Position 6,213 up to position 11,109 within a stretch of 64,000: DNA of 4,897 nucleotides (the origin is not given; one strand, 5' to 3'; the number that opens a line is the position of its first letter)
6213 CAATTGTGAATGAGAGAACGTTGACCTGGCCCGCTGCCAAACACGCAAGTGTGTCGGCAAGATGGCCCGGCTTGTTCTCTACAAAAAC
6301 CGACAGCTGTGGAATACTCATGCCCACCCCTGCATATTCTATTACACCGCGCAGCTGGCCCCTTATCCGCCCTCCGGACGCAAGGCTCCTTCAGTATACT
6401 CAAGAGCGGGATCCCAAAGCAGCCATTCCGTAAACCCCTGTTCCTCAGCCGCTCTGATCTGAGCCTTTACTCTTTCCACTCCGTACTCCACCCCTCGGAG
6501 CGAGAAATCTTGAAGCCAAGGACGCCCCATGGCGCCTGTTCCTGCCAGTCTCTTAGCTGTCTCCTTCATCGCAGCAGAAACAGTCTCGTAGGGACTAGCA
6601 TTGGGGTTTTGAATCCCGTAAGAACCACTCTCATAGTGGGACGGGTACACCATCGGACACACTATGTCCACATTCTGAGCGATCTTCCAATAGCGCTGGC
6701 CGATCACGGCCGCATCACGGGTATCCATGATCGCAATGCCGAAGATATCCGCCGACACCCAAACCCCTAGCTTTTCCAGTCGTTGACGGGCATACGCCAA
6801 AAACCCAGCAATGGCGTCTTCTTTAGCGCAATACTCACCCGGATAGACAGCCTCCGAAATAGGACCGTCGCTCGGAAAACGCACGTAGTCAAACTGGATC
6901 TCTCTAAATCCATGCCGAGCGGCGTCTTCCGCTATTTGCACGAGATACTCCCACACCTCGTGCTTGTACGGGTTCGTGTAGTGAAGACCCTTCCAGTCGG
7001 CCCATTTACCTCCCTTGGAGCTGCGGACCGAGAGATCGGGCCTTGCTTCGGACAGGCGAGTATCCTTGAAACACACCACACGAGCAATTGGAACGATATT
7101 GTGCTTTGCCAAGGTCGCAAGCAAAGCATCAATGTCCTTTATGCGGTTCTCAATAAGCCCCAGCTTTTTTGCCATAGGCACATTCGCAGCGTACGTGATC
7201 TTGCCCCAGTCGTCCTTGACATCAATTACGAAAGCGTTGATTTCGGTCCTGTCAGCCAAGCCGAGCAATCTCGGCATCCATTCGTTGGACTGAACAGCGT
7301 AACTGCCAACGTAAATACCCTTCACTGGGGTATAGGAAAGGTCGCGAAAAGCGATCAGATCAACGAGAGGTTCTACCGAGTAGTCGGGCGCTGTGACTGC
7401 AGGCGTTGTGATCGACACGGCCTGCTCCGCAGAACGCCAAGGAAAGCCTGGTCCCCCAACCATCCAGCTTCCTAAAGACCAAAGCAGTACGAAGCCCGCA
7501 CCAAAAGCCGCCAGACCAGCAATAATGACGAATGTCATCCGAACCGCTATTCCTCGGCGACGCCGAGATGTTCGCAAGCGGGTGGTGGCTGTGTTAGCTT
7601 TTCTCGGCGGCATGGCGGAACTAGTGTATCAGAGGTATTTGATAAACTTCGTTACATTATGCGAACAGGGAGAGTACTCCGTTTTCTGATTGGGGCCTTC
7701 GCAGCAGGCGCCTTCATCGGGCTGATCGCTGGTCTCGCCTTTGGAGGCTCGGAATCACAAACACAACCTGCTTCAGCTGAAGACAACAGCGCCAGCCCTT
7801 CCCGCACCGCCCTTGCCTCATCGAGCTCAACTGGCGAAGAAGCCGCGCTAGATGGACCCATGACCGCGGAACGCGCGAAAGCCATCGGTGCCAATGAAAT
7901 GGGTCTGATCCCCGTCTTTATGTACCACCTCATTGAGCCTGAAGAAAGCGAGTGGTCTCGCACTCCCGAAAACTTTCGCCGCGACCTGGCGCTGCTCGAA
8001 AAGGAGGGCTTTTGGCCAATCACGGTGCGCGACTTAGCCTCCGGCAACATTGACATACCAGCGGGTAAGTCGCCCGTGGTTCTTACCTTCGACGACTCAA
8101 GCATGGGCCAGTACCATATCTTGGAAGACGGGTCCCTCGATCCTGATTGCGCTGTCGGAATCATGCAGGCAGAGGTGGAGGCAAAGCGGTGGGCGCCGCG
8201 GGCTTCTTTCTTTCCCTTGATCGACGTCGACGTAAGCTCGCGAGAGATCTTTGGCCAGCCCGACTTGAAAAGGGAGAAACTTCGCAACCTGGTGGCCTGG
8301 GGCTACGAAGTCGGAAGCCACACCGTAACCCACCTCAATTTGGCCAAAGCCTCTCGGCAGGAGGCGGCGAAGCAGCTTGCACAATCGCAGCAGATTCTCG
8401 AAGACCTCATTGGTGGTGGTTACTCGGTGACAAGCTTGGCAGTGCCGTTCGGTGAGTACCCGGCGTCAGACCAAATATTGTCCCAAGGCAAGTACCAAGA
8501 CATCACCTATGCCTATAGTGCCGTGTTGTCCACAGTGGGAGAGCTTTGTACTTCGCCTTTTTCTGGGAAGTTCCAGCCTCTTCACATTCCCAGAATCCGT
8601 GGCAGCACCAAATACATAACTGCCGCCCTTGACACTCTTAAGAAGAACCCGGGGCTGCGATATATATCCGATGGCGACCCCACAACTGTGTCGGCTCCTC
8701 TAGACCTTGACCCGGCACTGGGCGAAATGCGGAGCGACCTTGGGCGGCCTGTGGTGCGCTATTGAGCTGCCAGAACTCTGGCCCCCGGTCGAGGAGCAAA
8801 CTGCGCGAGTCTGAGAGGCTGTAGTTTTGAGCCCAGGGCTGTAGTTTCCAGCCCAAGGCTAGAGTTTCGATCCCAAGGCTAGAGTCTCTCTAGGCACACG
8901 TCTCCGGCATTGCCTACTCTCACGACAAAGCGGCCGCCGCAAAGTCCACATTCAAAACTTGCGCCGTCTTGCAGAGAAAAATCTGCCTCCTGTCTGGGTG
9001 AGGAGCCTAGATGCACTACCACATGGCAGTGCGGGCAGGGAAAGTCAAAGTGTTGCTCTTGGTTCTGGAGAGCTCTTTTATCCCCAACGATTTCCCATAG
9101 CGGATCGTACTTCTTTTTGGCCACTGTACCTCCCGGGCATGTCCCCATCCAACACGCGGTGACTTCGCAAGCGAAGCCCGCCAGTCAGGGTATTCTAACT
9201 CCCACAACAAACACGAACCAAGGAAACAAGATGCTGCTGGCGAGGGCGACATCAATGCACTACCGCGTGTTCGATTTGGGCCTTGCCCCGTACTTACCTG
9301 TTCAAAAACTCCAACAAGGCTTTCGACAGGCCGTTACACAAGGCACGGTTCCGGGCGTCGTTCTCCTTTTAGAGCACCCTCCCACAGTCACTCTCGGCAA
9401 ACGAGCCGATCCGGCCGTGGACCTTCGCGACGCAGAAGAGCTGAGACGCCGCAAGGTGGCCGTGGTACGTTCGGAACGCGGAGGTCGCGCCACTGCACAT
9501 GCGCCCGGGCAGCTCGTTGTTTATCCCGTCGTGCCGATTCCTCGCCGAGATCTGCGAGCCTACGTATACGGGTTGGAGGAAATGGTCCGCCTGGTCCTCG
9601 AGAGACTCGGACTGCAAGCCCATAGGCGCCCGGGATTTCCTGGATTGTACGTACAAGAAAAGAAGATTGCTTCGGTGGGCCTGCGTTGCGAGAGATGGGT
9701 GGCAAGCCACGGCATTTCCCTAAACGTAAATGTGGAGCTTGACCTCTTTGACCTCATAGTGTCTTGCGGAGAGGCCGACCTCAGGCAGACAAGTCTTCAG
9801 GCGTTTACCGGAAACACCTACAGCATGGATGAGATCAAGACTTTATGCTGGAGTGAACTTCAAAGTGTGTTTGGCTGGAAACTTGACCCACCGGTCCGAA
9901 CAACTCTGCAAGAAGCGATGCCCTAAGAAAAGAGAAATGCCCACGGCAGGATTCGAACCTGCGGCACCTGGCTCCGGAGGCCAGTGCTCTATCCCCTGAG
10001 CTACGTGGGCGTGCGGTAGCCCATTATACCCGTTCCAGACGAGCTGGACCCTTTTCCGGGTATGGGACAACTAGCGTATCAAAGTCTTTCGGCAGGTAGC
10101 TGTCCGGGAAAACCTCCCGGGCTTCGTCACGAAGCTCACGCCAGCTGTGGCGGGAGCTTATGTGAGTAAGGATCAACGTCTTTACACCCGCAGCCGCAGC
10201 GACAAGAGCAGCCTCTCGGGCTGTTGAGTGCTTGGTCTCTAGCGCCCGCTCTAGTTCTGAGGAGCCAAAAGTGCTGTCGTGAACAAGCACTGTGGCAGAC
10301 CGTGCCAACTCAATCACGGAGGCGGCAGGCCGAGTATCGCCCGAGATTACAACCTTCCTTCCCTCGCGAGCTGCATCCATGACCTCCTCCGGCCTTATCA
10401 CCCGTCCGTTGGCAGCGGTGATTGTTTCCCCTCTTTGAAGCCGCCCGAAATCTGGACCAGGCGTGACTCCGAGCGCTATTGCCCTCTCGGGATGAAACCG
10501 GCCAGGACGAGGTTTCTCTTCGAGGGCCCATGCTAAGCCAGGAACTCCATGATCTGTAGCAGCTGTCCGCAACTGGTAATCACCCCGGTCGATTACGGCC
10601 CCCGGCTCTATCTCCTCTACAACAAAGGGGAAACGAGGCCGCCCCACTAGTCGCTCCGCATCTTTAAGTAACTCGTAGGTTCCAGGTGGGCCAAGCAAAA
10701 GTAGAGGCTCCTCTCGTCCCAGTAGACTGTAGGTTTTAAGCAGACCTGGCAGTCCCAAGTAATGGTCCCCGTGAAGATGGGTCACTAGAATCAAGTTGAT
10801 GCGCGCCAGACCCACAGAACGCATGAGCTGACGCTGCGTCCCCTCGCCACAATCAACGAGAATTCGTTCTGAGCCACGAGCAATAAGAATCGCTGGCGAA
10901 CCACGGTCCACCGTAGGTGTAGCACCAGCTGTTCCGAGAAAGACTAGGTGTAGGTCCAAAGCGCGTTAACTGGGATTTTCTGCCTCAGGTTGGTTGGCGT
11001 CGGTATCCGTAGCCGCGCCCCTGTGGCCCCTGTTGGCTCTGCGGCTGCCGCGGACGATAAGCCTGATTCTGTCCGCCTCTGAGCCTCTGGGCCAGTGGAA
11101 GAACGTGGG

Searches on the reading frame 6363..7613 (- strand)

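Call 40: search_protein_families(library=pfam, proteins=[window:6363-7613:-], max_evalue=0.001)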
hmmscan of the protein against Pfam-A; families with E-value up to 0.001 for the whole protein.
window:6363-7613:- (416 aa): 1 family
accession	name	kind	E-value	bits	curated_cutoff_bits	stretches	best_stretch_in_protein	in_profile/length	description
PF13200.12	DUF4015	-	5.6e-111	371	27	1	99-406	1-313/313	Putative glycosyl hydrolase domain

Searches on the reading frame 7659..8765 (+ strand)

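Call 40: search_protein_families(library=pfam, proteins=[window:7659-8765:+], max_evalue=0.001)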
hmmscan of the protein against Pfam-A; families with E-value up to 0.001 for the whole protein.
window:7659-8765:+ (368 aa): 1 family
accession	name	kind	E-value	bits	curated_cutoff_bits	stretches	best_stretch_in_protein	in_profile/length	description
PF01522.26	Polysacc_deac_1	-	1.4e-12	48.1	23.1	1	137-270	6-111/124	Polysaccharide deacetylase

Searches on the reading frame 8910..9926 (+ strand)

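Call 40: search_protein_families(library=pfam, proteins=[window:8910-9926:+], max_evalue=0.001)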
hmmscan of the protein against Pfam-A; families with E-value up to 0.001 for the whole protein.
window:8910-9926:+ (338 aa): 2 families
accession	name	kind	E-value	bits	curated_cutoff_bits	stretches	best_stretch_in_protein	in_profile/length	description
PF21948.1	LplA-B_cat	-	1.2e-37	130.3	27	1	132-316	6-198/200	Lipoyl protein ligase A/B catalytic domain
PF03099.24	BPL_LplA_LipB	-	0.0002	21.7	21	1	176-275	19-132/133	Biotin/lipoate A/B protein ligase family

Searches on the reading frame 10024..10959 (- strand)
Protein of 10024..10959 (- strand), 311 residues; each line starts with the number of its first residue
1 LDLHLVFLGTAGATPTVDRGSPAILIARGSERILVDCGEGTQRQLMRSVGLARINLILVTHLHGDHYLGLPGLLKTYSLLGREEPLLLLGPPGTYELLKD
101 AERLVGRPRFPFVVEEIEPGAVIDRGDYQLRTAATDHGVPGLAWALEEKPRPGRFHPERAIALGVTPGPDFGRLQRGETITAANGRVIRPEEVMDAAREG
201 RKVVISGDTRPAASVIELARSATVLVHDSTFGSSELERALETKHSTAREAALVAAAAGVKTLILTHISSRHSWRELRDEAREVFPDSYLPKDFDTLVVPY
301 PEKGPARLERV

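Call 40: search_protein_families(library=pfam, proteins=[window:10024-10959:-], max_evalue=0.001)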
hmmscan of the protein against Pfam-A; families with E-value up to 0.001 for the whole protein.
window:10024-10959:- (311 aa): 3 families
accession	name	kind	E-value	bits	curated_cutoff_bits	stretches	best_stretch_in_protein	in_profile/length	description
PF12706.13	Lactamase_B_2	-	1.6e-18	67.5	27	2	32-141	2-116/200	Beta-lactamase superfamily domain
PF00753.33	Lactamase_B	-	2.5e-16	60.7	22.7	1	19-126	4-120/196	Metallo-beta-lactamase superfamily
PF13691.12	Lactamase_B_4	-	2.2e-05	24.4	27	1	13-69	4-63/63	tRNase Z endonuclease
